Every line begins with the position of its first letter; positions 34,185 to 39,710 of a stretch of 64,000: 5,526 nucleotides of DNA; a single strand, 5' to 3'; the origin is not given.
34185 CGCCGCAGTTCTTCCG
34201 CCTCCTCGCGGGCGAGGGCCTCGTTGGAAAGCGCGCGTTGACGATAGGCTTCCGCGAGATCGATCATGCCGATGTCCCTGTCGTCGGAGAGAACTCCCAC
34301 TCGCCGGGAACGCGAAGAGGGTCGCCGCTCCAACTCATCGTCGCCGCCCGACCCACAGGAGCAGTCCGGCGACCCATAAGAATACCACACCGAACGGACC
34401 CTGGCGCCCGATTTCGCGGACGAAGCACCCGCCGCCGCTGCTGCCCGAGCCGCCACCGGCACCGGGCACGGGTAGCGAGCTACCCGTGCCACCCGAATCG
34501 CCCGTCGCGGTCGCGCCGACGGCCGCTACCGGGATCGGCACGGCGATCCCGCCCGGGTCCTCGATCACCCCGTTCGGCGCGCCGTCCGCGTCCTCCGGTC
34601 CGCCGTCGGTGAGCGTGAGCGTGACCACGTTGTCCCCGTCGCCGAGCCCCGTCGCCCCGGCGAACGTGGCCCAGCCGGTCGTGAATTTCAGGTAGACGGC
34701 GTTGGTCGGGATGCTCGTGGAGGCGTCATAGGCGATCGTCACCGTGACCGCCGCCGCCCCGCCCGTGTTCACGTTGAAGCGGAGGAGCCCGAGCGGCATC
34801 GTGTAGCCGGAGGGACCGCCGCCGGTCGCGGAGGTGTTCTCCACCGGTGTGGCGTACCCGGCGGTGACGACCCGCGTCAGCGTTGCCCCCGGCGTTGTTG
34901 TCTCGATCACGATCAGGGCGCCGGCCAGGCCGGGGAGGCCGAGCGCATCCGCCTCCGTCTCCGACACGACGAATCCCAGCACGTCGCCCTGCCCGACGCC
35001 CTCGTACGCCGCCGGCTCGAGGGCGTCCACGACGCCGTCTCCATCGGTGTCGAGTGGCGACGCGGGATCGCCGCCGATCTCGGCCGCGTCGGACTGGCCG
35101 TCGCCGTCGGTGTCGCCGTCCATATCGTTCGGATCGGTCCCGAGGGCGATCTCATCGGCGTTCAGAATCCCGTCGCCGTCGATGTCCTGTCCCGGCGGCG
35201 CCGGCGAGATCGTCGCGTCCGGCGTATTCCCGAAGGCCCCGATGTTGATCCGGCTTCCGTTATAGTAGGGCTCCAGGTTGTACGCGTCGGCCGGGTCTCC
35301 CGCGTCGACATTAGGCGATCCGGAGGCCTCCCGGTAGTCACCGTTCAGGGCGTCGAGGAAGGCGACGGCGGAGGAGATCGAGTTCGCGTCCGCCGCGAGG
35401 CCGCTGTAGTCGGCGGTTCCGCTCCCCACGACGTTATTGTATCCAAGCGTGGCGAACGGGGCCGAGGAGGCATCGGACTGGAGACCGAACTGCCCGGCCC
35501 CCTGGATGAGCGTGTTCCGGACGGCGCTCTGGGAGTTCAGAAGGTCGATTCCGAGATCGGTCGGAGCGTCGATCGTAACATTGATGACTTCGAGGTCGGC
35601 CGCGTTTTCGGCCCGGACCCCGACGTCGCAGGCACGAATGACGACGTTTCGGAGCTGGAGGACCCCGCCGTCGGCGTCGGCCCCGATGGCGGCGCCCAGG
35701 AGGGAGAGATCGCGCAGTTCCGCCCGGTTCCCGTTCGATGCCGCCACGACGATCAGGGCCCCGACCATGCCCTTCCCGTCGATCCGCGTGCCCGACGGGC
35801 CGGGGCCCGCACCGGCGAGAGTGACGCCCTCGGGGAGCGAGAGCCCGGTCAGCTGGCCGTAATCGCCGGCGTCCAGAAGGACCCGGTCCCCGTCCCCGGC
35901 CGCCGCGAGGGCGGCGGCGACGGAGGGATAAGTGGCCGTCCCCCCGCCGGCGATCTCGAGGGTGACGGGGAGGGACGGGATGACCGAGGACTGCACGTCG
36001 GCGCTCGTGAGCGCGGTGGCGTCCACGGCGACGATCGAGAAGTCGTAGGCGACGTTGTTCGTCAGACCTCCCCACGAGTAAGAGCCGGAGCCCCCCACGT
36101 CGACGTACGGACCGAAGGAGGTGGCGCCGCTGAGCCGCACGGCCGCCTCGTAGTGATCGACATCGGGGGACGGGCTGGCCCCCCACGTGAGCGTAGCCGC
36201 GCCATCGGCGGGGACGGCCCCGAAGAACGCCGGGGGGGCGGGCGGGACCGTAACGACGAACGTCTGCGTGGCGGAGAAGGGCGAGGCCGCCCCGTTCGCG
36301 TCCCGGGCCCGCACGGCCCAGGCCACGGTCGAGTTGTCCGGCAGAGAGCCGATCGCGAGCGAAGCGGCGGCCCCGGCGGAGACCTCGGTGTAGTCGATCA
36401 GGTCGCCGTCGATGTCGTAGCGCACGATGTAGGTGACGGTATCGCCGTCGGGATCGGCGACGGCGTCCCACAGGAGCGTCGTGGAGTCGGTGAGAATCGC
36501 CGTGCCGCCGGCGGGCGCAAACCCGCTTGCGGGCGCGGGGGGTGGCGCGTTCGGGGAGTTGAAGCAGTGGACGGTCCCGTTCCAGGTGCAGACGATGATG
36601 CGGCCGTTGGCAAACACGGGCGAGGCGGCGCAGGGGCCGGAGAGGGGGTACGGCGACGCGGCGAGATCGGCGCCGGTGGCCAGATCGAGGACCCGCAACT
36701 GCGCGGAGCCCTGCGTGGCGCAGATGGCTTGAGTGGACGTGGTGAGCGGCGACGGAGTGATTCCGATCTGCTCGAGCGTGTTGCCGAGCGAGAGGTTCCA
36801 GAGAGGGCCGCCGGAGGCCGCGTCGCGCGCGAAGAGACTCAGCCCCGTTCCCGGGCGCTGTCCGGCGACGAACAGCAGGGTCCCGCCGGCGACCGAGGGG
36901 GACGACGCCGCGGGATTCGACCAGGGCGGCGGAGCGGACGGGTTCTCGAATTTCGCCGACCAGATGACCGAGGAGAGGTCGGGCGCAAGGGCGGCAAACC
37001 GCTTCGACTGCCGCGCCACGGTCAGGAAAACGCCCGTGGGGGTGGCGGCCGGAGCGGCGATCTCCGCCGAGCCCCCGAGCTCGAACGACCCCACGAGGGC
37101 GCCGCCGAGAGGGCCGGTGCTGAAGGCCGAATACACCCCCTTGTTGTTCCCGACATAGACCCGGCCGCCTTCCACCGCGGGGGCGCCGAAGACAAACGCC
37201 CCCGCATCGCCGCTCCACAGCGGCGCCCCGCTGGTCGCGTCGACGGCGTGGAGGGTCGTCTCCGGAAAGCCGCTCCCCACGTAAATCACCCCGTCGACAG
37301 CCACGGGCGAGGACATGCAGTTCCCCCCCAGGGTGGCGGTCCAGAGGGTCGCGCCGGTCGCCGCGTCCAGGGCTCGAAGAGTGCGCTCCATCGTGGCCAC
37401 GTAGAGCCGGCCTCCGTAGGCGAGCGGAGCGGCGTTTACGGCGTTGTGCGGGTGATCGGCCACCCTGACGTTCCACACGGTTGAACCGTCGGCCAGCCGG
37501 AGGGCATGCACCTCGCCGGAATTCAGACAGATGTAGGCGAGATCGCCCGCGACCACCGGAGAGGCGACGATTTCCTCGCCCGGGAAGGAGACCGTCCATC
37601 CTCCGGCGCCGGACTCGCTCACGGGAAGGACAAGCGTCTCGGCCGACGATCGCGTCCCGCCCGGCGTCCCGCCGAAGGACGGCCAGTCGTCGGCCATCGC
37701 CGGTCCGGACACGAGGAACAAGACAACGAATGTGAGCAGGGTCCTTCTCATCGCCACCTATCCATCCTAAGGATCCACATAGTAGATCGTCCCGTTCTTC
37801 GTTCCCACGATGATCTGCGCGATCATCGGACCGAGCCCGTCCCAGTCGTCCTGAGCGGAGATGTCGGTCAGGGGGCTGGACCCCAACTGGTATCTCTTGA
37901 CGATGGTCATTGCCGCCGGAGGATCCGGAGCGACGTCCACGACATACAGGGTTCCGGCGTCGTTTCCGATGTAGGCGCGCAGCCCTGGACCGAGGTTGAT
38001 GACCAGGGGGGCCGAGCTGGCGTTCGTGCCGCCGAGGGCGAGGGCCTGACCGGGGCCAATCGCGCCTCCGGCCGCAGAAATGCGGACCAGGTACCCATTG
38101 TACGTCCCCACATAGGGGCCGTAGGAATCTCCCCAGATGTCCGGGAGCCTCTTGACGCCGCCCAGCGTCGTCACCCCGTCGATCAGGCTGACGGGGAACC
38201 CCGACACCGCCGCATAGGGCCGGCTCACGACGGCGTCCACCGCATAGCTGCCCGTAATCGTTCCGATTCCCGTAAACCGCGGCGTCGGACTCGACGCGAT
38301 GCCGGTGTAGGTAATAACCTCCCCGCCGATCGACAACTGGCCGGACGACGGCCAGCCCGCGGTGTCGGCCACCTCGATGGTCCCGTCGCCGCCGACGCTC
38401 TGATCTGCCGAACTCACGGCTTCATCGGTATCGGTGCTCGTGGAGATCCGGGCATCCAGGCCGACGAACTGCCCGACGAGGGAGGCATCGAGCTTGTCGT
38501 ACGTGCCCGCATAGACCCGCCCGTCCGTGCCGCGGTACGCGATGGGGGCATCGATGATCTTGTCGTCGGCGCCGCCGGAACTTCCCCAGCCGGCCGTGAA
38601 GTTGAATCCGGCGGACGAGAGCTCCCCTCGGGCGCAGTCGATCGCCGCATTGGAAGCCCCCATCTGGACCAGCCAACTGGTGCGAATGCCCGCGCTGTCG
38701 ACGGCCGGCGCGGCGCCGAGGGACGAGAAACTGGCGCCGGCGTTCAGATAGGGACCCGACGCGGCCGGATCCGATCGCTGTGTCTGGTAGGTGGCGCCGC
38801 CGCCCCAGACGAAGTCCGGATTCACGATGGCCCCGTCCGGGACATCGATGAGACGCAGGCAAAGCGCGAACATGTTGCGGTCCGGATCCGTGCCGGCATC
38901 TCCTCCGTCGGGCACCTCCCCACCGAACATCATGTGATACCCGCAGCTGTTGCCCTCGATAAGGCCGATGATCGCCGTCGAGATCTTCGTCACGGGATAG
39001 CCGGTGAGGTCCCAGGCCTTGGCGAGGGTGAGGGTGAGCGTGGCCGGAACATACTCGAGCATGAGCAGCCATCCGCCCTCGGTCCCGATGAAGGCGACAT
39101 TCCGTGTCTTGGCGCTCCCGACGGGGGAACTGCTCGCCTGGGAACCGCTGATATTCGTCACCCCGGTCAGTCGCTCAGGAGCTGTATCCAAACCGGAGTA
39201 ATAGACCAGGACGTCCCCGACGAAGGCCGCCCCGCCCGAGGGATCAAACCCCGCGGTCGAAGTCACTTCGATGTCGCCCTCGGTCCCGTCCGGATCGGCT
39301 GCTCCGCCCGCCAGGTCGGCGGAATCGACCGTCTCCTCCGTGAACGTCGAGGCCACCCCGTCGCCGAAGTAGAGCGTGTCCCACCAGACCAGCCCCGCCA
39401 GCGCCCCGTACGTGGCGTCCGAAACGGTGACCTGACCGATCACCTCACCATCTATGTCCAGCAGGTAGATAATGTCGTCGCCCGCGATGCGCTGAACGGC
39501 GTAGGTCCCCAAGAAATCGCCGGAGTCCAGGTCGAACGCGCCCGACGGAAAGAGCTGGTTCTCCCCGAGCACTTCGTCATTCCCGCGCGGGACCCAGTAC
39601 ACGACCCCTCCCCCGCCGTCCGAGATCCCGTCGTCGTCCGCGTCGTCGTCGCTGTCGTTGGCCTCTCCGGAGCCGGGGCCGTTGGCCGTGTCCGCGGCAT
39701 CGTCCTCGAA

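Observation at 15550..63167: Duplicated two-gene module: giant protein followed by a tightly coupled PQQ-propeller/FN3/beta-helix/TSP3/C-tail partner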

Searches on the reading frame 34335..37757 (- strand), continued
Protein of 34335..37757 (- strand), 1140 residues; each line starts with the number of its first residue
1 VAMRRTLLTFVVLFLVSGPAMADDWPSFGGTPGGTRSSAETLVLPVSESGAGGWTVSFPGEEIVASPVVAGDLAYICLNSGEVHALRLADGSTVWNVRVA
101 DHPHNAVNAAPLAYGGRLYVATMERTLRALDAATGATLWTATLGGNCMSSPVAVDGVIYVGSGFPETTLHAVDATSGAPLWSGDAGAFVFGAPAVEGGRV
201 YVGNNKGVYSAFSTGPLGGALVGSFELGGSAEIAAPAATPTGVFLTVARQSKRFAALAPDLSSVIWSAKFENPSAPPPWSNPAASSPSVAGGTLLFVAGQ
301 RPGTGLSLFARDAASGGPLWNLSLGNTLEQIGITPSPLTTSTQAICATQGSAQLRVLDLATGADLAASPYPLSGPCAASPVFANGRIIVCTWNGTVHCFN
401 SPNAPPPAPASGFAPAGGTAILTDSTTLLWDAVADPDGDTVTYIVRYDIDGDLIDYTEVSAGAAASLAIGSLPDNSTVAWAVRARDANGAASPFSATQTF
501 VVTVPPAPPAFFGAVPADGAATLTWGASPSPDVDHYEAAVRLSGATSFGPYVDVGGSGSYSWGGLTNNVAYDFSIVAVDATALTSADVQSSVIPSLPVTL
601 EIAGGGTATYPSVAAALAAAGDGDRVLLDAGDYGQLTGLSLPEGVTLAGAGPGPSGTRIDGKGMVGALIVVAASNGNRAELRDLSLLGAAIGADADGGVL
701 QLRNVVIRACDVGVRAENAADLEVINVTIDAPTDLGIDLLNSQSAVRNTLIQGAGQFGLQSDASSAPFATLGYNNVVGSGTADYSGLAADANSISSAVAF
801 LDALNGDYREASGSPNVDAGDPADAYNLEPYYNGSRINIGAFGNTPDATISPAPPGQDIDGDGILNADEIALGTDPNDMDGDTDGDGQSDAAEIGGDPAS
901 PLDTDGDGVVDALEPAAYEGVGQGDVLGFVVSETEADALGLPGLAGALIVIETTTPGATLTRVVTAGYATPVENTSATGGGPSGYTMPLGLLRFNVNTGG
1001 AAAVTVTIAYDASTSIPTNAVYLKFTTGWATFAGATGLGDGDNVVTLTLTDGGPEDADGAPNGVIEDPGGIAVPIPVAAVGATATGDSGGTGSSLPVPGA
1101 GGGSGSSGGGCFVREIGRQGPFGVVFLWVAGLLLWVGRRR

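Call 37: find_related_loci(query=A2, collection=genome_contigs, flank=10000)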
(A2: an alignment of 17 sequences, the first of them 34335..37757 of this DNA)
Query A2 (1140 aa) in genome_contigs; peptide patterns used: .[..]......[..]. (x = any residue, [..] = any of these).
343 stretches matched a pattern; 295 encode a relative of the query (tblastn E <= 1e-3); the best 80 are kept; 76 distinct loci.
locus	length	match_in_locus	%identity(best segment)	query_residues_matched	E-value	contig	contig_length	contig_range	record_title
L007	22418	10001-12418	33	24-851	5e-116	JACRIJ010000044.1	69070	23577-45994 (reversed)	MAG: Planctomycetota bacterium isolate NC_groundwater_1800_Pr3_B-0.1um_47_15 SR-2_scaffold_141_1229164, whole genome sho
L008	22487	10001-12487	34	10-852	1e-82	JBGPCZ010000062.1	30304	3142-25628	MAG: Planctomycetota bacterium isolate OBJ_0618_050_37 k141_5610554_length_30304_cov_11.1331, whole genome shotgun seque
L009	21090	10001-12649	30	1-851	3e-82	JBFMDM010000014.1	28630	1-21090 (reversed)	MAG: Planctomycetota bacterium isolate MAG219 MAG219_14, whole genome shotgun sequence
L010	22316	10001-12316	29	20-855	6e-50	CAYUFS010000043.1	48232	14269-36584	MAG TPA_asm: uncultured Myxococcales bacterium isolate binchicken_co54_263 genome assembly, contig: NODE_1207_length_482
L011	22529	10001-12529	34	3-858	5e-77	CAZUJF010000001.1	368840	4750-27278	MAG TPA_asm: uncultured Planctomycetales bacterium isolate SRP292972_co2_155 genome assembly, contig: NODE_10_length_368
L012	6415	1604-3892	32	17-852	8e-49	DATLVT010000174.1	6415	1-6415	MAG TPA_asm: Polyangia bacterium isolate SMAG_U13199 k141_573211, whole genome shotgun sequence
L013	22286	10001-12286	31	23-855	2e-48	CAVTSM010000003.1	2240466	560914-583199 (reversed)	MAG: uncultured proteobacterium isolate MFD09368.bin.2.175 genome assembly, contig: contig_1268, whole genome shotgun se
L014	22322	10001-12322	27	20-854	5e-48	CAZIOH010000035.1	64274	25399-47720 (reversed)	MAG TPA_asm: uncultured Myxococcales bacterium isolate binchicken_co54_403 genome assembly, contig: NODE_729_length_6427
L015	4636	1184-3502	30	8-851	2e-45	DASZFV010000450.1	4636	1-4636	MAG TPA_asm: Polyangia bacterium isolate SMAG_U6531 k141_4093565, whole genome shotgun sequence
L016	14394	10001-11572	33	9-506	1e-44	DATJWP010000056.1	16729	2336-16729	MAG TPA_asm: Polyangia bacterium isolate SMAG_U15102 k141_2728098, whole genome shotgun sequence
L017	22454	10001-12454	29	3-898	4e-42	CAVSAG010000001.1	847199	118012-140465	MAG: uncultured proteobacterium isolate MFD05841.bin.2.137 genome assembly, contig: contig_11195, whole genome shotgun s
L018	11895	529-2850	31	15-856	4e-42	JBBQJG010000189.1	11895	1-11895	MAG: Polyangia bacterium isolate Co_metawrap_742 Cmw_742_k141_21291903_length_11895_cov_9.0000, whole genome shotgun seq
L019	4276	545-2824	30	21-851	2e-41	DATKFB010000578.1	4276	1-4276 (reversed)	MAG TPA_asm: Polyangia bacterium isolate SMAG_U14514 k141_3382676, whole genome shotgun sequence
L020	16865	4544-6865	30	20-855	4e-41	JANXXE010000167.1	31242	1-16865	MAG: Myxococcales bacterium isolate GL140_2_metabat_379_sub GL140_2_k141_1071975, whole genome shotgun sequence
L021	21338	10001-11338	35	404-859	7e-41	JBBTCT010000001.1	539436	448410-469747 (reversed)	MAG: Planctomycetota bacterium isolate H51-bin301_1 H51_bin301_1_000000000001, whole genome shotgun sequence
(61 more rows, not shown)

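Call 66: search_protein_families(library=pfam, proteins=[L009:13058-14242:+, L007:12766-13437:+, L008:12757-13947:+, L009:14254-14826:+], max_evalue=0.01)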
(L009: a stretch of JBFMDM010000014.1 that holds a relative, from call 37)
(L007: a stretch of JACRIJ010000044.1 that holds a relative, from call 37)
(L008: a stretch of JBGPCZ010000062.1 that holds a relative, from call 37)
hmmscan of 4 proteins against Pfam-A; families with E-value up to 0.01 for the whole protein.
L009:13058-14242:+ (394 aa): 1 family
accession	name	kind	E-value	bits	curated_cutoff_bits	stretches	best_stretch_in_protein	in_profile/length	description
PF14907.12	NTP_transf_5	-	1.5e-25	90.6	31.2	1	11-204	49-215/249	Uncharacterised nucleotidyltransferase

L007:12766-13437:+ (223 aa): 4 families
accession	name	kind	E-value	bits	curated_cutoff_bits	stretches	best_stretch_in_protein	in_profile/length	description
PF13646.12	HEAT_2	-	3.8e-17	62.8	27.7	1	134-218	2-87/88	HEAT repeats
PF02985.28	HEAT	-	1.1e-10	41.1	23.5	1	133-156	2-25/31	HEAT repeat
PF12717.13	Cnd1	-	1.3e-06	29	26.4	1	126-200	16-95/162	non-SMC mitotic condensation complex subunit 1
PF13513.12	HEAT_EZ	-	2.9e-06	28.1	27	0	165-189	31-55/55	HEAT-like repeat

L008:12757-13947:+ (396 aa): 0 families

L009:14254-14826:+ (190 aa): 2 families
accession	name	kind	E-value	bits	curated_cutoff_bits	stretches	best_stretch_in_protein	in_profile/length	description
PF13240.11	Zn_Ribbon_1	-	0.0015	18.7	25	1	4-22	1-19/23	zinc-ribbon domain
PF14952.11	zf-tcix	-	0.0036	17.3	31.2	1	4-28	12-38/42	Putative treble-clef, zinc-finger, Zn-binding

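Call 81: search_solved_structures(query=window:34335-37757:-, max_evalue=0.01)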
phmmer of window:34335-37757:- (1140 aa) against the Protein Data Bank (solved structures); distinct sequences matched with E-value up to 0.01: 27.
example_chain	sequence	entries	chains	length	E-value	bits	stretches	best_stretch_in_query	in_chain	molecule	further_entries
8orr_AAA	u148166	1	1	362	4.8e-14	54.6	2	66-211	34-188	Outer membrane protein assembly factor BamB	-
5ljo_B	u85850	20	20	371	6.6e-12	47.6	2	66-211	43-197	Outer membrane protein assembly factor BamB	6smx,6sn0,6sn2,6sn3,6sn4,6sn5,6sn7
3q54_A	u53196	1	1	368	6.7e-12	47.5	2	66-211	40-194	Outer membrane assembly lipoprotein YfgL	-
7nri_B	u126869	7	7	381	7.1e-12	47.5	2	66-211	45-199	Outer membrane protein assembly factor BamB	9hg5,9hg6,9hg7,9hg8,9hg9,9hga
8spr_B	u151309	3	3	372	7.4e-12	47.4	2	66-211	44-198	Outer membrane protein assembly factor BamB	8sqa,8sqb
5ayw_B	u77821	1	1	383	7.5e-12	47.4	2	66-211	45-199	Outer membrane protein assembly factor BamB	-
28jl_B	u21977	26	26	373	7.6e-12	47.4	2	66-211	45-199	Outer membrane protein assembly factor BamB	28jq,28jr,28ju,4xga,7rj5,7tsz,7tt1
4hdj_A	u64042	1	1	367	7.8e-12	47.3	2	65-223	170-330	Outer membrane protein assembly factor BamB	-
2yh3_A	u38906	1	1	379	8.8e-12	47.1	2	66-211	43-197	LIPOPROTEIN YFGL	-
3q7m_A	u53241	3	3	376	8.8e-12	47.1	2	66-211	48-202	Lipoprotein yfgL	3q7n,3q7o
3prw_A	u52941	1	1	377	8.9e-12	47.1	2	66-211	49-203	Lipoprotein yfgL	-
9pxg_B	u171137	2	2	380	9.3e-12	47.1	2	65-223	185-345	Outer membrane protein assembly factor BamB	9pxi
5d0o_B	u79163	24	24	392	1.1e-11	46.9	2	66-211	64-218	Outer membrane protein assembly factor BamB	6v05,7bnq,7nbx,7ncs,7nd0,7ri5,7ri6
3p1l_A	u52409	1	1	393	1.1e-11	46.8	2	66-211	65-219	Lipoprotein yfgL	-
8adg_B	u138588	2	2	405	1.2e-11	46.7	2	66-210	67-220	Outer membrane protein assembly factor BamB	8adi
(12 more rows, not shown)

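Call 127: find_encoding_contigs(protein=P0001, flank=10000, max_places=2)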
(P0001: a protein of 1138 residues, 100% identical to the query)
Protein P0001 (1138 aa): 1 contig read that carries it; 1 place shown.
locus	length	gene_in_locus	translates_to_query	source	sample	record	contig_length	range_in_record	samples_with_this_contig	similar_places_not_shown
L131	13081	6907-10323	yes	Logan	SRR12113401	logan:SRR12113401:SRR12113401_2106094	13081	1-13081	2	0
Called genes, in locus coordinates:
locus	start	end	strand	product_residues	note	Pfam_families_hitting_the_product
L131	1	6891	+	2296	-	?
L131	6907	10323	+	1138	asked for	PF13570:Beta-prop_ACSF4, PF01011:PQQ (faint), PF13360:PQQ_2, PF18884:TSP3_bac (faint)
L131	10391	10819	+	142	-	-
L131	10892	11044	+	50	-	-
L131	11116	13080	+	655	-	?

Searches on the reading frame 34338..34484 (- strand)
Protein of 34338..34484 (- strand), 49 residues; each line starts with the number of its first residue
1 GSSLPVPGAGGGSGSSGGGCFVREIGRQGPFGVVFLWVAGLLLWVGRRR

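Call 45: search_protein_families(library=ncbifam, proteins=[window:34338-34484:-], max_evalue=10)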
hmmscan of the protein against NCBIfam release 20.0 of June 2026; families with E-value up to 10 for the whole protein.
seq(49 aa): 1 family
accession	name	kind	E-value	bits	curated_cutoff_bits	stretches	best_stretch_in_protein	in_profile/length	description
NF041763.1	sort_motif_CFI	domain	0.13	12.1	15.9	1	13-23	1-11/14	CFI-box putative sorting motif-containing protein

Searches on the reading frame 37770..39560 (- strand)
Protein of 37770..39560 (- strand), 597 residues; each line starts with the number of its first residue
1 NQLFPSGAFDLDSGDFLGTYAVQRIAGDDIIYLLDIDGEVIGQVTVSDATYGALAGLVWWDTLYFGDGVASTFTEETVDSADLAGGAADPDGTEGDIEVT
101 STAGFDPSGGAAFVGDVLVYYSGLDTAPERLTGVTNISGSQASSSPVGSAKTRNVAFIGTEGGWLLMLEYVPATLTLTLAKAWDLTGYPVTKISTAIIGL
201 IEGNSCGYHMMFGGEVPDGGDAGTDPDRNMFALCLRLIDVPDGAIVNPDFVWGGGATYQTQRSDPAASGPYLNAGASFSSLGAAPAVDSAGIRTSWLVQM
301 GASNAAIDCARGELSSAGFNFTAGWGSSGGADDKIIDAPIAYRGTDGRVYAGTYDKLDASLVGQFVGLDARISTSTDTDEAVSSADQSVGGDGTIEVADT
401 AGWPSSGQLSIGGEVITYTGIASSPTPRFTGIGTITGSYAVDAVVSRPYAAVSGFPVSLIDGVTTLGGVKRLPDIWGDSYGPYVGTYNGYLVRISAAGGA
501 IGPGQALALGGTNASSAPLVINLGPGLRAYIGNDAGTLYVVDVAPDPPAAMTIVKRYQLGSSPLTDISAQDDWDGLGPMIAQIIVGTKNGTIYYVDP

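Call 132: search_solved_structures(query=window:37770-39560:-, max_evalue=1)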
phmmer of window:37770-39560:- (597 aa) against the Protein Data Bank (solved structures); distinct sequences matched with E-value up to 1: 2.
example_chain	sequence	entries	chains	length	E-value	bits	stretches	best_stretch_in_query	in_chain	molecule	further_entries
6c32_A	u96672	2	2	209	0.097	14.6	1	29-71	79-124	Acetyltransferase, GNAT family protein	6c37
6c30_A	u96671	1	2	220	0.1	14.5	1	29-71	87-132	GNAT family acetyltransferase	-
